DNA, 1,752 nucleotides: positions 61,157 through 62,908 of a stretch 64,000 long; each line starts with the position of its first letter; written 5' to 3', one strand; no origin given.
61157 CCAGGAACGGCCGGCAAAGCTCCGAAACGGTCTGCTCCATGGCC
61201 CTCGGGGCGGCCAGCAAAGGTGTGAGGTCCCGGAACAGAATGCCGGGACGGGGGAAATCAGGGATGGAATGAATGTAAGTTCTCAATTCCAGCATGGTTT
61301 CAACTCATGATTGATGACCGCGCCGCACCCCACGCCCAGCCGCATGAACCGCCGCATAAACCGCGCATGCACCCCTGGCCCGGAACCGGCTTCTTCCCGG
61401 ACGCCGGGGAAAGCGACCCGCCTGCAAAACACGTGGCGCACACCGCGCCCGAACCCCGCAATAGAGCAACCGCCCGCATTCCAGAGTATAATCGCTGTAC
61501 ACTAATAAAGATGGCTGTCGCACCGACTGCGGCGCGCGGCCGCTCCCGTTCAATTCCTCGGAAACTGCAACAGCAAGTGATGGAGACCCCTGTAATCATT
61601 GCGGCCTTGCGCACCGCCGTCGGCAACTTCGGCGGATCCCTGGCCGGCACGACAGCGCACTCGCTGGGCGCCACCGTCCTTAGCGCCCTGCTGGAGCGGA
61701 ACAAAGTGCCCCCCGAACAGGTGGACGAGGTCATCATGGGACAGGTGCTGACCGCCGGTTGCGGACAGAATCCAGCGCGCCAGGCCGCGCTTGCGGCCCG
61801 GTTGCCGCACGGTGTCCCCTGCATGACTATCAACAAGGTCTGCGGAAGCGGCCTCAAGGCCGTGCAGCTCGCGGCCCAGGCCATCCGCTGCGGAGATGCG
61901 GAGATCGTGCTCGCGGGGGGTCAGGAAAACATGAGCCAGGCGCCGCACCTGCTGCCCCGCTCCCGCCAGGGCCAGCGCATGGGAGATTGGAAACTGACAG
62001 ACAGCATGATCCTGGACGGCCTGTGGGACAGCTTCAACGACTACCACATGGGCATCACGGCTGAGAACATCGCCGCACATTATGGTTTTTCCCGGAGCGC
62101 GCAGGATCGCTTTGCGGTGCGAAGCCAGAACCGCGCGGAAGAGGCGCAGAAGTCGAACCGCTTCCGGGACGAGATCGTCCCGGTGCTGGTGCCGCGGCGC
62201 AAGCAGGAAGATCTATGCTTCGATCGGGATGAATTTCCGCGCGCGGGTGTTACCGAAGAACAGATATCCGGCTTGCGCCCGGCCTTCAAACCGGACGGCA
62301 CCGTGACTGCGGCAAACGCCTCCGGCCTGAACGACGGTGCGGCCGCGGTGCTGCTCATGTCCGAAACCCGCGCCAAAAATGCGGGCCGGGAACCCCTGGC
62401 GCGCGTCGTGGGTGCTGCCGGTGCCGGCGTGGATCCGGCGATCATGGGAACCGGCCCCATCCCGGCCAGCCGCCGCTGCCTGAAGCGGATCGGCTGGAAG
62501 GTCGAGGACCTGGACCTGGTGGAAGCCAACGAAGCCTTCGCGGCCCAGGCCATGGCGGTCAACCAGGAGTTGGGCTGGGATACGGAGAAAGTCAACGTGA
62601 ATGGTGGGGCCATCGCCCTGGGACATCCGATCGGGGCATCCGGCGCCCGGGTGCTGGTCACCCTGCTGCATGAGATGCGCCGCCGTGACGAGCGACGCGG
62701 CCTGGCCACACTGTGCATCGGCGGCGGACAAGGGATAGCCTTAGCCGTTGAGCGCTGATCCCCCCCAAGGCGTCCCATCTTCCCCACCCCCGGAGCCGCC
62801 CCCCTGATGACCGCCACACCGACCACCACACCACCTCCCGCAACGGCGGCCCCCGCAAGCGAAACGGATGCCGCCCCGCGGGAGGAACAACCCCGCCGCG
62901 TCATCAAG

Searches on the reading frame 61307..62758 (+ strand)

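Call 44: search_protein_families(library=pfam, proteins=[window:61307-62758:+], max_evalue=0.00001)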
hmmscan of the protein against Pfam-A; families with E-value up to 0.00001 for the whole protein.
window:61307-62758:+ (483 aa): 3 families
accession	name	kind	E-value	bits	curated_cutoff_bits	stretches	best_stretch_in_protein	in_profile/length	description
PF00108.29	Thiolase_N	-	1e-106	356.5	26.4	1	96-353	2-259/260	Thiolase, N-terminal domain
PF02803.24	Thiolase_C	-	3.2e-52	175.8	27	1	362-483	2-123/123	Thiolase, C-terminal domain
PF00109.32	ketoacyl-synt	-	3.2e-06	27.4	20.8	1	171-211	166-206/252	Beta-ketoacyl synthase, N-terminal domain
